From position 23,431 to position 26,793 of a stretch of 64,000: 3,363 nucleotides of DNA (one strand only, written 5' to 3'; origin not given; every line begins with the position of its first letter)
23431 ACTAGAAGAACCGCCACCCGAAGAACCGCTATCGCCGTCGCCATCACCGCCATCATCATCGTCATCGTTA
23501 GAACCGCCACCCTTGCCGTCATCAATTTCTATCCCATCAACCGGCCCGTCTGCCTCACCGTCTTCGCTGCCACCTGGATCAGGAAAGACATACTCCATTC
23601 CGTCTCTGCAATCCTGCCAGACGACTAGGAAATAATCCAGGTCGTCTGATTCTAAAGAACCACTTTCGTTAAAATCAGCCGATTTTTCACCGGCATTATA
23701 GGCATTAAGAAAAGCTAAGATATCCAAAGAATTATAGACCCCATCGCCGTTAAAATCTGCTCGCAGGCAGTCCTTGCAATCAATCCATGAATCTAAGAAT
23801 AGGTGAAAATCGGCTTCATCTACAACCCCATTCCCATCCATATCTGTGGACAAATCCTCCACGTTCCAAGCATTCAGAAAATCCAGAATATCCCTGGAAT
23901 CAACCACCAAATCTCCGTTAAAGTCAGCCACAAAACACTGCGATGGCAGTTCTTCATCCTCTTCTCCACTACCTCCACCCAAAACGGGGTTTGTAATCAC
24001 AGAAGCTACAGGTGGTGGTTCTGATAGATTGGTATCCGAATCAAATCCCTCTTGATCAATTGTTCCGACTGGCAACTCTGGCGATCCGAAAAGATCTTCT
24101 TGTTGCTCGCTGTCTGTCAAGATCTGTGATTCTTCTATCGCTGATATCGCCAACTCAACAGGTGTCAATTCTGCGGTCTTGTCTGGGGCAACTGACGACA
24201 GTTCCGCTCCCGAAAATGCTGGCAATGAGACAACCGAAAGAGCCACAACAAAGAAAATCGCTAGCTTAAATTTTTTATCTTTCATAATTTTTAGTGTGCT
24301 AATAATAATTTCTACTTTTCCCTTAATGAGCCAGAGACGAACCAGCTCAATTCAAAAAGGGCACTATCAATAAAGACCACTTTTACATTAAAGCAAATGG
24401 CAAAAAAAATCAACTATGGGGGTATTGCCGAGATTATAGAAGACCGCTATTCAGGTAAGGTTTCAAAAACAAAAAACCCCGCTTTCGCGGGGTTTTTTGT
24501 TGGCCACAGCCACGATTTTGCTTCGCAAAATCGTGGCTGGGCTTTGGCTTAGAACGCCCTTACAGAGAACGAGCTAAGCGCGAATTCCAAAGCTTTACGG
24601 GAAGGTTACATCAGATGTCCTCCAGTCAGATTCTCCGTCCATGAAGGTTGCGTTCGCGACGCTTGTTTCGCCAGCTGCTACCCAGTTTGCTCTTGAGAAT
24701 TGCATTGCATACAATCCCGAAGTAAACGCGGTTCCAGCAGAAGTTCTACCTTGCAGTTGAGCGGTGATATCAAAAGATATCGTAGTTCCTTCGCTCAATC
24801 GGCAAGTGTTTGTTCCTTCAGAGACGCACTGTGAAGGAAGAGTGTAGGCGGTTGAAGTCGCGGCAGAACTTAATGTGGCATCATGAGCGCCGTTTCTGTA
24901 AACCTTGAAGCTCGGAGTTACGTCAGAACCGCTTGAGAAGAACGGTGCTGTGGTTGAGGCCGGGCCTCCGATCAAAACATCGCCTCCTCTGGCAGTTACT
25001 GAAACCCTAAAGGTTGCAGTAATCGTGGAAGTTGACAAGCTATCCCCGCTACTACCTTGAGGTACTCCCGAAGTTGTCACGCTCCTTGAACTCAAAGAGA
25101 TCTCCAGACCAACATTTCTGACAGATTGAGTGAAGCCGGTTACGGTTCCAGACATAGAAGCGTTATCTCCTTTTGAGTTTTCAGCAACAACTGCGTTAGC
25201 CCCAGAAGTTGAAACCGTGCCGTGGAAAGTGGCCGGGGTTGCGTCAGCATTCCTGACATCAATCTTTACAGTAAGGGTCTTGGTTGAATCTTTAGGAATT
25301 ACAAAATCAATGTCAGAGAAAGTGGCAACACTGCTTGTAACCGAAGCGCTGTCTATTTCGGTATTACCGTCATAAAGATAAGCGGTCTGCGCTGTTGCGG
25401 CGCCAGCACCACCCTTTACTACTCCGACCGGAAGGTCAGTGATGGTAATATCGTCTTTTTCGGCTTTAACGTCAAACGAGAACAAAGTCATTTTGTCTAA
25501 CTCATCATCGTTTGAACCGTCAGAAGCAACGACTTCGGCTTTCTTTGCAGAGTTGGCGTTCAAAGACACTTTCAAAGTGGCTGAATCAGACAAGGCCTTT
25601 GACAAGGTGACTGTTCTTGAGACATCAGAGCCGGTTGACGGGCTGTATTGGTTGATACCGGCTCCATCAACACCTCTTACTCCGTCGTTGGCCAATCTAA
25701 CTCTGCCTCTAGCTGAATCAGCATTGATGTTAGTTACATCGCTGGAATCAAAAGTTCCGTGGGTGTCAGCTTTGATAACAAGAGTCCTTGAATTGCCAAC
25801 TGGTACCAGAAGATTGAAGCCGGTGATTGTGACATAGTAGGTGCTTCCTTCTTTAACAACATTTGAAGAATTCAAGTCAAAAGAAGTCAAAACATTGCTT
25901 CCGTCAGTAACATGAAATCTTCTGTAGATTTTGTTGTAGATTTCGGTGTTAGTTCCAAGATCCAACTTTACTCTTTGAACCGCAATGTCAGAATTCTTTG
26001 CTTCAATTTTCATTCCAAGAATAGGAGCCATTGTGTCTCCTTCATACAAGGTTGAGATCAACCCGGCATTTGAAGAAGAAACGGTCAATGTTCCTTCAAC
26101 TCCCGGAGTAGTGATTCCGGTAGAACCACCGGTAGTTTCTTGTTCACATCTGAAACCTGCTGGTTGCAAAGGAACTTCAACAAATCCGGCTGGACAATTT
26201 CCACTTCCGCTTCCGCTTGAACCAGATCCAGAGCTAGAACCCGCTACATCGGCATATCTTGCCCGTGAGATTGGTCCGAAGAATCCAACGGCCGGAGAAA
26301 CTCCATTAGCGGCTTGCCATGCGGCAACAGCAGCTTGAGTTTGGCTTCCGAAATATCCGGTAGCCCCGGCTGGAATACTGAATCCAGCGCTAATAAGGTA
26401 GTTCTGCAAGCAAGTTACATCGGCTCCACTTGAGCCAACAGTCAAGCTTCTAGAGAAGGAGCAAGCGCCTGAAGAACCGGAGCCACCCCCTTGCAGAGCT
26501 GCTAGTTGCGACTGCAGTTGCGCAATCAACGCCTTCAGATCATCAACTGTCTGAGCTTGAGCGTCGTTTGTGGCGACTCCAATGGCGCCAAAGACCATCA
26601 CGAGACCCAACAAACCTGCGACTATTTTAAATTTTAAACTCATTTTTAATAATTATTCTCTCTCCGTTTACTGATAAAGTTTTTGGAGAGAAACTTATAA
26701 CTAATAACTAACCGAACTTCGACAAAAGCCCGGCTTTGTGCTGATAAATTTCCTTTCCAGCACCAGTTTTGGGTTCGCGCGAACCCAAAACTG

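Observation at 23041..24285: Surface protein with four dockerin-like Ca-binding repeats and C-terminal membrane anchor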

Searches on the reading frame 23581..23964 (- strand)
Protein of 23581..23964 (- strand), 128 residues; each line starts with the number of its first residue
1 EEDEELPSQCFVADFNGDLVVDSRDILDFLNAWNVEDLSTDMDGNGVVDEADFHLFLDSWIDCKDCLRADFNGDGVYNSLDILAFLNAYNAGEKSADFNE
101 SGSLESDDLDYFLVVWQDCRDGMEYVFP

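Call 32: predict_structure(alignment_id=A2)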
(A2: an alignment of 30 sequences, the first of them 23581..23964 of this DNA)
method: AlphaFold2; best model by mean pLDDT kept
length: 128 residues; sequences in the alignment: 30
mean_pLDDT: 88.9   pTM: 0.76
mean pLDDT of the five models: 88.9, 88.9, 88.2, 88.3, 88.1
residues with pLDDT >= 90: 95; 70-90: 19; 50-70: 6; < 50: 8
segments of 3 or more residues with pLDDT < 50: 1-3, 124-128
pLDDT, mean of each block of 10 residues (from residue 1): 62 91 96 97 96 94 91 91 98 96 96 92 49
secondary structure, 60 per line:
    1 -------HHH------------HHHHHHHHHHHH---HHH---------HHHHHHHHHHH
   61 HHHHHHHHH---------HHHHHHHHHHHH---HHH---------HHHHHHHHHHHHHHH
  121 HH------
elements in order: H23-34 H50-69 H79-90 H106-122

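Call 34: fold_search(model_id=the predicted structure, library=pdb)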
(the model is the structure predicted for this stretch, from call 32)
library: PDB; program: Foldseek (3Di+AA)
matches with E <= 10: 16; with E <= 0.001: 0
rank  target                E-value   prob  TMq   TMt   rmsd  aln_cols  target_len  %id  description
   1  6u39_O                1.0e+00  0.16  0.23  0.22  12.7       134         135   14  2.4 Angstrom crystal structure of the D129G Ca-CaM:CaV1.2 IQ domain complex (released 2020-02-19)
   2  6u39_A                1.4e+00  0.15  0.23  0.23  12.4       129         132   15  2.4 Angstrom crystal structure of the D129G Ca-CaM:CaV1.2 IQ domain complex (released 2020-02-19)
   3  6u39_Q                1.8e+00  0.06  0.16  0.16  15.1       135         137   17  2.4 Angstrom crystal structure of the D129G Ca-CaM:CaV1.2 IQ domain complex (released 2020-02-19)
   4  6u39_K                1.9e+00  0.12  0.23  0.21  13.1       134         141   14  2.4 Angstrom crystal structure of the D129G Ca-CaM:CaV1.2 IQ domain complex (released 2020-02-19)
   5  6u39_G                2.1e+00  0.06  0.17  0.16  14.9       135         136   17  2.4 Angstrom crystal structure of the D129G Ca-CaM:CaV1.2 IQ domain complex (released 2020-02-19)
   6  6u39_E                2.3e+00  0.11  0.23  0.22  13.1       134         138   13  2.4 Angstrom crystal structure of the D129G Ca-CaM:CaV1.2 IQ domain complex (released 2020-02-19)
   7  6u39_M                3.3e+00  0.09  0.23  0.22  12.2       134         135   15  2.4 Angstrom crystal structure of the D129G Ca-CaM:CaV1.2 IQ domain complex (released 2020-02-19)
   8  5dow_C                3.3e+00  0.05  0.20  0.15  12.9       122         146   16  Solution of the Variably-Twinned Structure of a Novel Calmodulin-Peptide Complex in a Novel Configuration (released 2016-08-10)
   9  6u39_S                4.5e+00  0.08  0.24  0.22  13.1       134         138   13  2.4 Angstrom crystal structure of the D129G Ca-CaM:CaV1.2 IQ domain complex (released 2020-02-19)
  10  8unz_R                5.4e+00  0.04  0.21  0.12  14.1       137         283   11  CryoEM structure of beta-2-adrenergic receptor in complex with GTP-bound Gs heterotrimer (Class O) (released 2024-03-06)
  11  5tib_A                5.7e+00  0.10  0.34  0.11  10.9       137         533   13  Gasdermin-B C-terminal domain containing the polymorphism residues Arg299:Ser306 fused to maltose binding protein (released 2017-02-01)
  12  2be6_C                5.7e+00  0.04  0.19  0.18  14.9       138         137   16  2.0 A crystal structure of the CaV1.2 IQ domain-Ca/CaM complex (released 2005-11-15)
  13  9jqi_C                8.1e+00  0.03  0.17  0.16  16.2       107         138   15  Crystal structure of calmodulin in complex with KN93 (1:1 complex) (released 2024-11-06)
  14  7f2o_R                8.9e+00  0.04  0.23  0.14  11.2       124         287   13  Cryo-EM structure of the type 2 bradykinin receptor in complex with the bradykinin and an Gq protein (released 2021-10-13)
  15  2w66_A                8.9e+00  0.03  0.21  0.07  16.3       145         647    7  BtGH84 in complex with HQ602 (released 2009-04-14)
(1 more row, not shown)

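Call 36: search_solved_structures(query=A2, max_evalue=1, show_alignments=3)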
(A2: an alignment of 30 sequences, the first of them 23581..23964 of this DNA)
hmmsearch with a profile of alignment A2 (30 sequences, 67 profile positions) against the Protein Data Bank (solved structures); distinct sequences matched with E-value up to 1: 190 (the best 60 are shown).
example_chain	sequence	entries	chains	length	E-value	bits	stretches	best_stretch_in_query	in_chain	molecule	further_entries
4fl4_A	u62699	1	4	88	1.9e-06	30.6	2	32-51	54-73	Glycoside hydrolase family 9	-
2y3n_B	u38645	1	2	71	3.1e-06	29.9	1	9-53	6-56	CELLULOSOMAL FAMILY-48 PROCESSIVE GLYCOSIDE HYDROLASE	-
1jfj_A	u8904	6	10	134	5.2e-06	29.2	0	36-55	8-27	CALCIUM-BINDING PROTEIN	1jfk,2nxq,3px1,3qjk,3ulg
2jnx_A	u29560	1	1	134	5.4e-06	29.1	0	36-53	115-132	Calcium binding protein 2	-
2m7n_A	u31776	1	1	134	5.8e-06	29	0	36-55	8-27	Calcium-binding protein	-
6kg9_A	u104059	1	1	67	1.2e-05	28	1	9-53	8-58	And cellulose-binding endoglucanase family 9 CelL ortholog dockerin domain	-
1ohz_B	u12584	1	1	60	2e-05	27.3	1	10-52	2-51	ENDO-1,4-BETA-XYLANASE Y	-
2ccl_B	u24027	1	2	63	6.9e-05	25.6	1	10-52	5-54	ENDO-1,4-BETA-XYLANASE Y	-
4cj0_A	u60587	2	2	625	0.0001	25.1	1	32-51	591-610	ENDOGLUCANASE D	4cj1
6kgc_B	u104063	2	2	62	0.00011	25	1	10-52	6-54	And cellulose-binding endoglucanase family 9 CelL ortholog dockerin domain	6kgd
1clc_A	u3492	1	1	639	0.00011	25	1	32-51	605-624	ENDOGLUCANASE CELD; EC: 3.2.1.4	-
6kge_D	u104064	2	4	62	0.00016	24.5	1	37-52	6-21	And cellulose-binding endoglucanase family 9 CelL ortholog dockerin domain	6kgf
5lxv_B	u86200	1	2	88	0.00024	23.9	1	9-52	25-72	Carbohydrate-binding protein WP_009985128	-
2mte_A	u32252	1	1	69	0.00042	23.1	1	10-50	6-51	Cellulose 1,4-beta-cellobiosidase (reducing end) CelS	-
1daq_A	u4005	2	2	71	0.00049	22.9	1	11-50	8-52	ENDOGLUCANASE SS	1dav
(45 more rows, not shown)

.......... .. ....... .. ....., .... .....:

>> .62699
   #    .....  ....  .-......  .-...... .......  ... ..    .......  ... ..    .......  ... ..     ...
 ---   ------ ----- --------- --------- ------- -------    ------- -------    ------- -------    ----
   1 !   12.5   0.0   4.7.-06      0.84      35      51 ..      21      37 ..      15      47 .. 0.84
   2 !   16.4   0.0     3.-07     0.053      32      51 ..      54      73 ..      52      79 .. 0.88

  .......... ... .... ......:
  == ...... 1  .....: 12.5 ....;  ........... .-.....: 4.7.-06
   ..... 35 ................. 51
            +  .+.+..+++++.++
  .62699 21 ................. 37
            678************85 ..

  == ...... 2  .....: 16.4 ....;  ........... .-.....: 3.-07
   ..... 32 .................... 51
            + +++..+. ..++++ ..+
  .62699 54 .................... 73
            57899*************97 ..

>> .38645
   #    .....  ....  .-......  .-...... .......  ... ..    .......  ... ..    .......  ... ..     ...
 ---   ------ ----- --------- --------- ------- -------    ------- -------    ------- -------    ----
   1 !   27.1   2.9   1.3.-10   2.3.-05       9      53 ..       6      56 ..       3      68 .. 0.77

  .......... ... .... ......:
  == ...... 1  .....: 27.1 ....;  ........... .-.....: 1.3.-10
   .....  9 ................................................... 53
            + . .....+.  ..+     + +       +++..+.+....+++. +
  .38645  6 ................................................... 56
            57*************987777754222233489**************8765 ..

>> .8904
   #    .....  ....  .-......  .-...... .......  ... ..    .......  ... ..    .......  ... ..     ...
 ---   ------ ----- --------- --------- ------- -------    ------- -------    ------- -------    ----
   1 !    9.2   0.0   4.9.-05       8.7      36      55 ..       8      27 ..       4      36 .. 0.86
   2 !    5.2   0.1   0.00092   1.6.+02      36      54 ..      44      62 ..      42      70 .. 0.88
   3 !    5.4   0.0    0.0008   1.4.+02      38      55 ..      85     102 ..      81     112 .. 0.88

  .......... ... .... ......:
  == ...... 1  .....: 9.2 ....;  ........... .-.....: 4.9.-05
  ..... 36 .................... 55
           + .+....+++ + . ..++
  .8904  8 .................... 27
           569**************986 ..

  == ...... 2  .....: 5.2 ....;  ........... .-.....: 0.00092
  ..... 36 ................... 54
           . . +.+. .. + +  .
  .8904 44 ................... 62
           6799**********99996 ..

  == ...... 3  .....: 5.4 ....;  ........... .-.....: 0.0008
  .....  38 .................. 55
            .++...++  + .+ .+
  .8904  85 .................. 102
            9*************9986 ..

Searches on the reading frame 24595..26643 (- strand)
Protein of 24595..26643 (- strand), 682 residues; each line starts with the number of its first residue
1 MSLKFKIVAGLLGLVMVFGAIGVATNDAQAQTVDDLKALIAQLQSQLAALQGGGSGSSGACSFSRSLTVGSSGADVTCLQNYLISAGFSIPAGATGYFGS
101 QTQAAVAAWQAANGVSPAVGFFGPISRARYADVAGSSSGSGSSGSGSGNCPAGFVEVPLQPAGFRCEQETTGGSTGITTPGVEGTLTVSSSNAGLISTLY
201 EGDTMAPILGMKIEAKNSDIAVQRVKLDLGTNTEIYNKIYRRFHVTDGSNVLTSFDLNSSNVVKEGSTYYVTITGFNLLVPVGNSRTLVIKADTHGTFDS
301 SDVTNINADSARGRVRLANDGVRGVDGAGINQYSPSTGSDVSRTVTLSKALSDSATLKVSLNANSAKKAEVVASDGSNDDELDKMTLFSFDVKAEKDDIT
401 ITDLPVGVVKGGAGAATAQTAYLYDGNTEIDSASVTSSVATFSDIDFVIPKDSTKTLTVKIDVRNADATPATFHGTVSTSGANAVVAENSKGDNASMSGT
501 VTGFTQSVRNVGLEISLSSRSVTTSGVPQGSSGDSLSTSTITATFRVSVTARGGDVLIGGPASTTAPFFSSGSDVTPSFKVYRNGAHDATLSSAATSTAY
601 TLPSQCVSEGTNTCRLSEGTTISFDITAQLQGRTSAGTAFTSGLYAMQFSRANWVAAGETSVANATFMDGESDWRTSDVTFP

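Call 3: search_protein_families(library=pfam, proteins=[window:24595-26643:-], max_evalue=1)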
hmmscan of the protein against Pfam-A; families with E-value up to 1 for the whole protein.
window:24595-26643:- (682 aa): 3 families
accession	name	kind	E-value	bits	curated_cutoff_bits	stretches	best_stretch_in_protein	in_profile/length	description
PF01471.23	PG_binding_1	-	5.5e-10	39.7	23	1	72-115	1-43/57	Putative peptidoglycan binding domain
PF04977.20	DivIC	-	0.15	12.4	28.9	1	9-51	2-44/80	Septum formation initiator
PF00553.25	CBM_2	-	0.48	11.2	24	1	243-307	36-97/101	Cellulose binding domain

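Call 4: search_protein_families(library=ncbifam, proteins=[window:24595-26643:-], max_evalue=1)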
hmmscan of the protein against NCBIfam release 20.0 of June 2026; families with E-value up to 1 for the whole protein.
window:24595-26643:- (682 aa): 2 families
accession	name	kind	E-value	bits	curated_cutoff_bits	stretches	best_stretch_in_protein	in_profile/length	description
TIGR02869.1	spore_SleB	equivalog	0.0015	18.4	236.5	1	66-125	6-63/201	spore cortex-lytic enzyme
NF047331.1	phage_HTJ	equivalog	0.089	12.5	33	1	31-54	29-52/59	phage head-tail joining protein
